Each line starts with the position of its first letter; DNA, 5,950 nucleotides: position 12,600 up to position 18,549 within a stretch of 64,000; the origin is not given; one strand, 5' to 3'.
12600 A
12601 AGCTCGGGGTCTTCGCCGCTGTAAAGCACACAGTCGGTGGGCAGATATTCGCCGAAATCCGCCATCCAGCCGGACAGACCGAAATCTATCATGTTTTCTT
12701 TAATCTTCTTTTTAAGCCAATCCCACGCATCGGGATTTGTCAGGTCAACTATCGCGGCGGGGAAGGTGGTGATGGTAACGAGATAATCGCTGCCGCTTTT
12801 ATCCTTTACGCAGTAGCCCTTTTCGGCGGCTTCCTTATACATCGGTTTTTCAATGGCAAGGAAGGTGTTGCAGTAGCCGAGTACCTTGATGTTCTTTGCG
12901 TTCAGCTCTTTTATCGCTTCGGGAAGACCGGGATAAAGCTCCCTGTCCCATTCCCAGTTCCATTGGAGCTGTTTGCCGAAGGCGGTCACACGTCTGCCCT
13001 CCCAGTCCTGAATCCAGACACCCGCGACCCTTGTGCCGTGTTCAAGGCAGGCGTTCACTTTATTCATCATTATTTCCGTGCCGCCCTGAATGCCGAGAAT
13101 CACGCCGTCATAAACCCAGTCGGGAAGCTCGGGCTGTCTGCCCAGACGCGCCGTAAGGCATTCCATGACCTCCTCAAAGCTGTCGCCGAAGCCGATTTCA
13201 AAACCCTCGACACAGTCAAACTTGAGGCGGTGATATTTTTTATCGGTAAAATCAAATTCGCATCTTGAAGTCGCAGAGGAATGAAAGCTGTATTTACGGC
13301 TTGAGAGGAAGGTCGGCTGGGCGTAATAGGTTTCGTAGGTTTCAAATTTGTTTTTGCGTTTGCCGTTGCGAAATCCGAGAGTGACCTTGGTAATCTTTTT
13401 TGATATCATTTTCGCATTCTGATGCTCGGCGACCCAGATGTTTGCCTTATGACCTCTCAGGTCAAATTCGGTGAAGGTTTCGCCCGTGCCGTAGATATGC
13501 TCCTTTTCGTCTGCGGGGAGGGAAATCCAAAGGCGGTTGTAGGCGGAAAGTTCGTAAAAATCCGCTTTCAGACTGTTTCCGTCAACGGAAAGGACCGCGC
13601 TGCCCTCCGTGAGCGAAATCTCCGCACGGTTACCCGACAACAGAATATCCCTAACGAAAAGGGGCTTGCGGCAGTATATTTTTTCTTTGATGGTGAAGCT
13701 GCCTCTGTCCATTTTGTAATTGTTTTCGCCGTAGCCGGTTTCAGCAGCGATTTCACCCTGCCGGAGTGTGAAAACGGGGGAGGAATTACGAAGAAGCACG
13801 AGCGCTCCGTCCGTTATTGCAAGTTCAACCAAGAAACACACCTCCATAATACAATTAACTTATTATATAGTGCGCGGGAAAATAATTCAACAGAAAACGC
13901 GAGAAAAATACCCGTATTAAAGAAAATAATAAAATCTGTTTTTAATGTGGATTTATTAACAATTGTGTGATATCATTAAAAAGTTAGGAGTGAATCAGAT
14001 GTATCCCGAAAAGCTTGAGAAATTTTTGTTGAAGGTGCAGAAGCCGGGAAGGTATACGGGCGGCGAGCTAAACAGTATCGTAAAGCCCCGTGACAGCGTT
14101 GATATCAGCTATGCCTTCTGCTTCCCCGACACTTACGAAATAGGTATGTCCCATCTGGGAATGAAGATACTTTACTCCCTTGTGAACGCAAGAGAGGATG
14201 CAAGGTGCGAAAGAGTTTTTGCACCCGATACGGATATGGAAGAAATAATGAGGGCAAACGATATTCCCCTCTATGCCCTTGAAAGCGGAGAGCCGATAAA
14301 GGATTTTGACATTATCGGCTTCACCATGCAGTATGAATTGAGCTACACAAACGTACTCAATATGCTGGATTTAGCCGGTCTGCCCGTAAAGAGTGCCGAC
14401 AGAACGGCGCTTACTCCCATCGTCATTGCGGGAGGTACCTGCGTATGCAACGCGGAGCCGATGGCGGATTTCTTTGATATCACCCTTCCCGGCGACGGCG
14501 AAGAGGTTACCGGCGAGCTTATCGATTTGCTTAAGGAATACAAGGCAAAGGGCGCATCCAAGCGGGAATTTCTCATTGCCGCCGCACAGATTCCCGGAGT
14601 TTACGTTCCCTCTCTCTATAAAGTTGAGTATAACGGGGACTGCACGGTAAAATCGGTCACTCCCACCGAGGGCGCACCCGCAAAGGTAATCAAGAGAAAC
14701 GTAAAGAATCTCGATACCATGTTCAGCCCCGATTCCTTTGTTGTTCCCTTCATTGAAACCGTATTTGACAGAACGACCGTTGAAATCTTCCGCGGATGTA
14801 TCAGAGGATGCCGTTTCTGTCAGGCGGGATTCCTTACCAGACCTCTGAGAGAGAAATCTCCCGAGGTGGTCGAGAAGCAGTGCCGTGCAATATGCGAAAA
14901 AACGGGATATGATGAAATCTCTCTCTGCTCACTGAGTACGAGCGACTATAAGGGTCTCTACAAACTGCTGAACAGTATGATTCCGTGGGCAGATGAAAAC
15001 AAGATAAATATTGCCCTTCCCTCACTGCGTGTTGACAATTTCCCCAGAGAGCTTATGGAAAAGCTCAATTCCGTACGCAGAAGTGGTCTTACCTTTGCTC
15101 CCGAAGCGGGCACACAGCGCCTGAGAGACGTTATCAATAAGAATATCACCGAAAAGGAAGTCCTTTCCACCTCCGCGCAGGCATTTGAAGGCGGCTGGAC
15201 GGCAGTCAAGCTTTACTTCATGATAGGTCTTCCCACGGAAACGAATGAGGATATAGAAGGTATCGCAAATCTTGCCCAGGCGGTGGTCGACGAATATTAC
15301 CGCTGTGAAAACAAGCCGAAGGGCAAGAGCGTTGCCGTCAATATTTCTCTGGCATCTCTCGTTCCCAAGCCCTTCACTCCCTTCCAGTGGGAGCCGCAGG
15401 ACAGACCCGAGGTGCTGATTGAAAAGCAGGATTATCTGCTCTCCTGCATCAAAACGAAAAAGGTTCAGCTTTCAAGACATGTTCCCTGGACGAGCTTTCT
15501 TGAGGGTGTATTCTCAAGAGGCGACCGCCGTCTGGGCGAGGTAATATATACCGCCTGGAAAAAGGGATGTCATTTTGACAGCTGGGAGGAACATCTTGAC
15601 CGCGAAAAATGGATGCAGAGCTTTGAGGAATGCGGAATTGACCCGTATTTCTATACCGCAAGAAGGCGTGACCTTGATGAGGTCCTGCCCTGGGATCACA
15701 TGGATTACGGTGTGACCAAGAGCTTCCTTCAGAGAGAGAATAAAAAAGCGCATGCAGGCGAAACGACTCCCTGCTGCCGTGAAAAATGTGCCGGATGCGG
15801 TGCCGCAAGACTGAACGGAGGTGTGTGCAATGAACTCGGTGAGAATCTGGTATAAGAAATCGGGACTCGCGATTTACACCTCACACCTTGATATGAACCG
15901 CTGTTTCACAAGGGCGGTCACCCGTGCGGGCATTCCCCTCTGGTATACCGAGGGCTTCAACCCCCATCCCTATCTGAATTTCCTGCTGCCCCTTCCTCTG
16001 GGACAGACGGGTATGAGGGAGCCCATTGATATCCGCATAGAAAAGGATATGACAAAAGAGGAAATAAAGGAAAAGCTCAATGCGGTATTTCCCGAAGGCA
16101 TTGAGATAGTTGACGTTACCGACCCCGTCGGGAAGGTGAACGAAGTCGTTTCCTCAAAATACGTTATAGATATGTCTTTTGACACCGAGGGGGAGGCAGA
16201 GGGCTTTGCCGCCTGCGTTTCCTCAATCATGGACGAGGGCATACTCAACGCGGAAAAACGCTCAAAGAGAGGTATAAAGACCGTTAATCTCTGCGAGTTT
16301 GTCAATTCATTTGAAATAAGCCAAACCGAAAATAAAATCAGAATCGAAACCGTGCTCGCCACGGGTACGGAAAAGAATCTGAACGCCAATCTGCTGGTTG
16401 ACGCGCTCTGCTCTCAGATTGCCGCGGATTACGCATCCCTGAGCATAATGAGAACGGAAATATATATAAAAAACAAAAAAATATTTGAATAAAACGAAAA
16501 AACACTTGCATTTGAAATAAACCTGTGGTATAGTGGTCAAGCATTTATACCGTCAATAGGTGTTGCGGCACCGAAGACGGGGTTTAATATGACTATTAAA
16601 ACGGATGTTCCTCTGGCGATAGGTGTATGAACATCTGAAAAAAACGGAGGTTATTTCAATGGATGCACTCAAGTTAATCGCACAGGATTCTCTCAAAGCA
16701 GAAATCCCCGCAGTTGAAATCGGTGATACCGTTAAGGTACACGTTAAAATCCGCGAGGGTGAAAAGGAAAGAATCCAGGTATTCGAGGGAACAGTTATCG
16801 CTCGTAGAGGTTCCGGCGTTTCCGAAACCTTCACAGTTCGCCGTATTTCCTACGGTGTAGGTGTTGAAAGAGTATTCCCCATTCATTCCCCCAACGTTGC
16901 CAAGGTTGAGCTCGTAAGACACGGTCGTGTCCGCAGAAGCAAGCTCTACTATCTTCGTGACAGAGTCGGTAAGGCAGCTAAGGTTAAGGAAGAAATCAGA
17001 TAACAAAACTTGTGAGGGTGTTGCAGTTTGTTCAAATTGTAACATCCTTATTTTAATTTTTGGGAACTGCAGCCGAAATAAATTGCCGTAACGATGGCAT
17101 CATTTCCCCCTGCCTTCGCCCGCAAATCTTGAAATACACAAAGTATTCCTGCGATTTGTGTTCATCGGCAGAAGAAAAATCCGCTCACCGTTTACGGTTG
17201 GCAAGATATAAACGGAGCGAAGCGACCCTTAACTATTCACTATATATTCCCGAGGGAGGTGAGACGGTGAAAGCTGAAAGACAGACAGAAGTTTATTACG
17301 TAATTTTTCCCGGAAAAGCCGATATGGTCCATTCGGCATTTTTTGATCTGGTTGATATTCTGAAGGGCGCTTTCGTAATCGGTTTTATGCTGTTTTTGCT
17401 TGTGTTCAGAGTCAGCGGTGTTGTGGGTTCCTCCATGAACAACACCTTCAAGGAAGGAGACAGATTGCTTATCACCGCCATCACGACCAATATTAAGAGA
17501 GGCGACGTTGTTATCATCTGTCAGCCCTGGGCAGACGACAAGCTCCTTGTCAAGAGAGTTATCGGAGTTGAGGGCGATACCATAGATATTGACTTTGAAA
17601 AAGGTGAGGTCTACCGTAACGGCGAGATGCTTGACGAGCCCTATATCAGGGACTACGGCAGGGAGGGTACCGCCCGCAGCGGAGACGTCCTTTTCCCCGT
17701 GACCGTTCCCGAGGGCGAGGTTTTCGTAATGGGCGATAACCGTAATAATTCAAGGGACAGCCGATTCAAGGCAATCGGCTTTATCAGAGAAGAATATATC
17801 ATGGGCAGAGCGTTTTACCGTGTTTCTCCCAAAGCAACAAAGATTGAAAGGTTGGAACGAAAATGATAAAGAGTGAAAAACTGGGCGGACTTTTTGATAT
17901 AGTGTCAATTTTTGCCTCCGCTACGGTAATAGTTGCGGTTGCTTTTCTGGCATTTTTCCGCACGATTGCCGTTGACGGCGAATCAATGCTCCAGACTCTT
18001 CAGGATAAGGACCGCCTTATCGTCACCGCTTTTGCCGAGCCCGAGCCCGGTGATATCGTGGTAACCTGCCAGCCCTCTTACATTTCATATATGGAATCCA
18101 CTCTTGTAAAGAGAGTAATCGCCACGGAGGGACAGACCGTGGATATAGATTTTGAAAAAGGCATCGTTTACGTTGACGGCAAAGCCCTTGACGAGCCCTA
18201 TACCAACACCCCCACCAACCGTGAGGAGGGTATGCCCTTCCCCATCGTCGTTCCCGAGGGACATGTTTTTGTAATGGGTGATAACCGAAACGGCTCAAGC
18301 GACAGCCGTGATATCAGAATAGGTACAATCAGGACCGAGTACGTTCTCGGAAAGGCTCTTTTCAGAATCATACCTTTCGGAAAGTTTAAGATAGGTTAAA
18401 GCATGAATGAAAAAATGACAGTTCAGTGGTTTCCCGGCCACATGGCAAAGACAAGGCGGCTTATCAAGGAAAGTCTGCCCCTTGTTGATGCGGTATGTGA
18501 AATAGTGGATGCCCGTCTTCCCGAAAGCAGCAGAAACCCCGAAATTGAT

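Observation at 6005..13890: Seven-gene promoter-to-terminator operon with sulfo-transaldolase (sulfo-TAL)-type sulfoglycolysis logic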

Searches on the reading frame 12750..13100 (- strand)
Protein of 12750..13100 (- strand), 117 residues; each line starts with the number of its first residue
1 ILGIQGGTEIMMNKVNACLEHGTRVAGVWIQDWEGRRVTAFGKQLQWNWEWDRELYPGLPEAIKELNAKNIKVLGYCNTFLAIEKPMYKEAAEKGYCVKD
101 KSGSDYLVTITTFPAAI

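Call 26: search_solved_structures(query=window:12750-13100:-, max_evalue=1e-10, show_alignments=5)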
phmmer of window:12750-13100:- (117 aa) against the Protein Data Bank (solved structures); distinct sequences matched with E-value up to 1e-10: 6.
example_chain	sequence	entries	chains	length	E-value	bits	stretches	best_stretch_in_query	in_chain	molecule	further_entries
6pnr_A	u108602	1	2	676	3.2e-35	123.8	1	1-113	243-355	Alpha-glucosidase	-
8r56_A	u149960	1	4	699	1.6e-32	115.1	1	1-113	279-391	Glycosyl hydrolase, family 31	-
5aed_A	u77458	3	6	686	3.6e-32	113.9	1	2-113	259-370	ALPHA-GLUCOSIDASE YIHQ | Sulfoquinovosidase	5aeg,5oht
5aee_A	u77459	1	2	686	3.6e-32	113.9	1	2-113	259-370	ALPHA-GLUCOSIDASE YIHQ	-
5ohs_A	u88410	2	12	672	1.7e-18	69.8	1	15-114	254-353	Alpha-glucosidase yihQ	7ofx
5ohy_A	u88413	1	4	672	1.7e-18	69.8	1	15-114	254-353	Alpha-glucosidase yihQ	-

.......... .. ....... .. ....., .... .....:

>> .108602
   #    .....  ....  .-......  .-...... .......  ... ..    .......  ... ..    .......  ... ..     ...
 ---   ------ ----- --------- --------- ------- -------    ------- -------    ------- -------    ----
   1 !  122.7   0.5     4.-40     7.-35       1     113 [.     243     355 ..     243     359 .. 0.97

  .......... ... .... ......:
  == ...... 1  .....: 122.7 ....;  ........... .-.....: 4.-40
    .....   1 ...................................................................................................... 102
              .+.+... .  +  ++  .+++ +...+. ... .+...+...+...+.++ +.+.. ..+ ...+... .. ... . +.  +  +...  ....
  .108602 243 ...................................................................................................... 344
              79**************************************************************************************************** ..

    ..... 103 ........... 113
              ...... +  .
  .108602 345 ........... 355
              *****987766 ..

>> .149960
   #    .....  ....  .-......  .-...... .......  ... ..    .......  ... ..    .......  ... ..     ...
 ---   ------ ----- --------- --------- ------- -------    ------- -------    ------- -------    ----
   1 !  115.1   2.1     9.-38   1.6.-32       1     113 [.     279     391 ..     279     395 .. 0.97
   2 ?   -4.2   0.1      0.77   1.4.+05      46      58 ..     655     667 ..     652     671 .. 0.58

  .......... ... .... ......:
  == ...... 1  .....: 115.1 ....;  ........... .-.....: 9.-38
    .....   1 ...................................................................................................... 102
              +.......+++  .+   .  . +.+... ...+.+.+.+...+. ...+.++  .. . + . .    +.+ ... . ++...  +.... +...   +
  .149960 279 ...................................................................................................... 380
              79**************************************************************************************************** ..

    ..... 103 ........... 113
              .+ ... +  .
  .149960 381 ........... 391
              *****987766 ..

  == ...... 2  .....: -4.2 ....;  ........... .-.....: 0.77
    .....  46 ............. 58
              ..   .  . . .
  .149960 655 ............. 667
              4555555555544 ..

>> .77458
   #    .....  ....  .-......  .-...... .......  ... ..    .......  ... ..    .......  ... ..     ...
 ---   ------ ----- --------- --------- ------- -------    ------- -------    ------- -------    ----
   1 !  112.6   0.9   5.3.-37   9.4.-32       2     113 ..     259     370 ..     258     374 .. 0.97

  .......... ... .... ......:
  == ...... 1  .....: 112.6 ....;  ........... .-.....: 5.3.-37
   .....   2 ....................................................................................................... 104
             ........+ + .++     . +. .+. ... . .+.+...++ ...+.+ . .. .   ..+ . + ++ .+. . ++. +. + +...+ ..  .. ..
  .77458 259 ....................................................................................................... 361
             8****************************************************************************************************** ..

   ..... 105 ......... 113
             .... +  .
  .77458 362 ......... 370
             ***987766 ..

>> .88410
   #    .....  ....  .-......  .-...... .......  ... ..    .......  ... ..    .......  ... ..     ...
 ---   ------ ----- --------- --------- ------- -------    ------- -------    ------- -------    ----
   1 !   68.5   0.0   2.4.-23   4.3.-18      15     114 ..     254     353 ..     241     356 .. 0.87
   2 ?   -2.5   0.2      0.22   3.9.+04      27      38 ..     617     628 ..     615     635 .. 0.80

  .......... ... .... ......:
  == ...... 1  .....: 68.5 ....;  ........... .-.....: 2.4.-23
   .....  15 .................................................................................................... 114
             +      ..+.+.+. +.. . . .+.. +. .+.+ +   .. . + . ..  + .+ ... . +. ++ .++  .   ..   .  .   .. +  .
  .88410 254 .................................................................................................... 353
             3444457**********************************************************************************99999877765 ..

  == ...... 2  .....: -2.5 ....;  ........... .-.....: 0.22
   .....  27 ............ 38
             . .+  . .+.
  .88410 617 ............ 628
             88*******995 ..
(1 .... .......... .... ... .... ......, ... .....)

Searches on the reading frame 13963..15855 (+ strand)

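Call 16: search_protein_families(library=pfam, proteins=[window:13963-15855:+])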
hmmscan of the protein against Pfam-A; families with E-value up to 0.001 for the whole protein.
window:13963-15855:+ (630 aa): 2 families
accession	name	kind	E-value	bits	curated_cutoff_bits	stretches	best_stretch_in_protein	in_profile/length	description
PF19864.5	Radical_SAM_N2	-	6.9e-64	214.3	29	1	66-216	1-151/151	Radical SAM proteins, N-terminal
PF04055.27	Radical_SAM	-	3.5e-18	66.8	29.5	1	273-437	1-165/166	Radical SAM superfamily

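Call 59: search_protein_families(library=ncbifam, proteins=[window:13963-15855:+], max_evalue=0.00001)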
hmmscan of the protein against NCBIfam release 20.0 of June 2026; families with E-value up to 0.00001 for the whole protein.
window:13963-15855:+ (630 aa): 7 families
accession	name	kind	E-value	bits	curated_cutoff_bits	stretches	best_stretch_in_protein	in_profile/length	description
TIGR03960.1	rSAM_fuse_unch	hypoth_equivalog_domain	1.8e-284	944.9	462.3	1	20-622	2-605/605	TIGR03960 family B12-binding radical SAM protein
TIGR04014.1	B12_SAM_MJ_0865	equivalog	7.4e-11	41.5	360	1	272-445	162-341/434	methyl-coenzyme M reductase glutamine C-methyltransferase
TIGR04013.1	B12_SAM_MJ_1487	hypoth_equivalog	1.2e-10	40.8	251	1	261-443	142-335/382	TIGR04013 family B12-binding domain/radical SAM domain-containing protein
NF050148.1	rSAM_ApyD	equivalog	7.9e-10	37.8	750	1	244-474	173-389/645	RiPP biosynthesis radical SAM protein ApyD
TIGR04190.1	B12_SAM_Ta0216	equivalog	2.5e-08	32.9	500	1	271-450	220-403/554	TIGR04190 family B12-binding domain/radical SAM domain protein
TIGR04072.2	rSAM_ladder_B12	equivalog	8.7e-07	27.9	360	1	271-439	181-348/443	lipid biosynthesis B12-binding/radical SAM protein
TIGR01579.1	MiaB-like-C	equivalog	2.4e-06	27.1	357.05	1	244-432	109-309/416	tRNA (N(6)-L-threonylcarbamoyladenosine(37)-C(2))-methylthiotransferase MtaB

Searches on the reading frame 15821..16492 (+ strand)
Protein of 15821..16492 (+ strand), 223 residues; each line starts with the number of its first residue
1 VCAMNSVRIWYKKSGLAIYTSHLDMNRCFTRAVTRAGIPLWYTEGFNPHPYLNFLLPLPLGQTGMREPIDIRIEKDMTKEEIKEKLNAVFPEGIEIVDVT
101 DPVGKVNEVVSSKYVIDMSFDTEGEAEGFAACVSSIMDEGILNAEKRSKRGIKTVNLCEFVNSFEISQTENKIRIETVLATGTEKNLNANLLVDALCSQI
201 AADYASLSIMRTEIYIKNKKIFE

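Call 16: search_protein_families(library=pfam, proteins=[window:15821-16492:+])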
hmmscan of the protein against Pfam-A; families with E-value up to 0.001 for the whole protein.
window:15821-16492:+ (223 aa): 1 family
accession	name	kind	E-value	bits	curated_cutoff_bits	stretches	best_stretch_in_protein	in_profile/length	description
PF10105.14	DUF2344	-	2e-46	158.5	23.8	1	7-188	2-175/176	Uncharacterized protein conserved in bacteria (DUF2344)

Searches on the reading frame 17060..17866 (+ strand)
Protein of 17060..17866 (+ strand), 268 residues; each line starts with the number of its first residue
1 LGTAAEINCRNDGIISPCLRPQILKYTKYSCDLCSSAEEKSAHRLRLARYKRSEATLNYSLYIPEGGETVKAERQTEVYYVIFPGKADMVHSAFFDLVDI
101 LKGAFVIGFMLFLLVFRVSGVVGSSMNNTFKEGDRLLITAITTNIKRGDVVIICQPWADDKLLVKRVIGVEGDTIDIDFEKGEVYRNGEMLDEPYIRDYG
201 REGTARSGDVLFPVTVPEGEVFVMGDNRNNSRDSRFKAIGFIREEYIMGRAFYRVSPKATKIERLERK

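Call 16: search_protein_families(library=pfam, proteins=[window:17060-17866:+])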
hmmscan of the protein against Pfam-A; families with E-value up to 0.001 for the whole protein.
window:17060-17866:+ (268 aa): 2 families
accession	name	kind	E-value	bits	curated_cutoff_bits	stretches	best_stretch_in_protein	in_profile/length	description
PF10502.14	Peptidase_S26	-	6e-37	127.6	22.9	1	103-254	10-166/168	Signal peptidase, peptidase S26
PF00717.28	Peptidase_S24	-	3.8e-05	23.8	23.3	1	121-176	40-90/116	Peptidase S24-like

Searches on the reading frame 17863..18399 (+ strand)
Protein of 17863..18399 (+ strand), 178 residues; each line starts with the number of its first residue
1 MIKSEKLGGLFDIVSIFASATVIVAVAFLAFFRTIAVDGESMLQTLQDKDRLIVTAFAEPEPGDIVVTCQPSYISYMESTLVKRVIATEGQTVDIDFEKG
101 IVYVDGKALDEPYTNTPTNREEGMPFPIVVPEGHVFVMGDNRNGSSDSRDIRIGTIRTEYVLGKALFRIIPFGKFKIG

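Call 16: search_protein_families(library=pfam, proteins=[window:17863-18399:+])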
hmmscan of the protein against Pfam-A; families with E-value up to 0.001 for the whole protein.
window:17863-18399:+ (178 aa): 2 families
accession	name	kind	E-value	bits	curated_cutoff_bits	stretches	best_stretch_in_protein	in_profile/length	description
PF10502.14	Peptidase_S26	-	1.9e-35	122.8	22.9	1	12-169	3-167/168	Signal peptidase, peptidase S26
PF00717.28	Peptidase_S24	-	3.6e-05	23.9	23.3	1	35-87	38-84/116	Peptidase S24-like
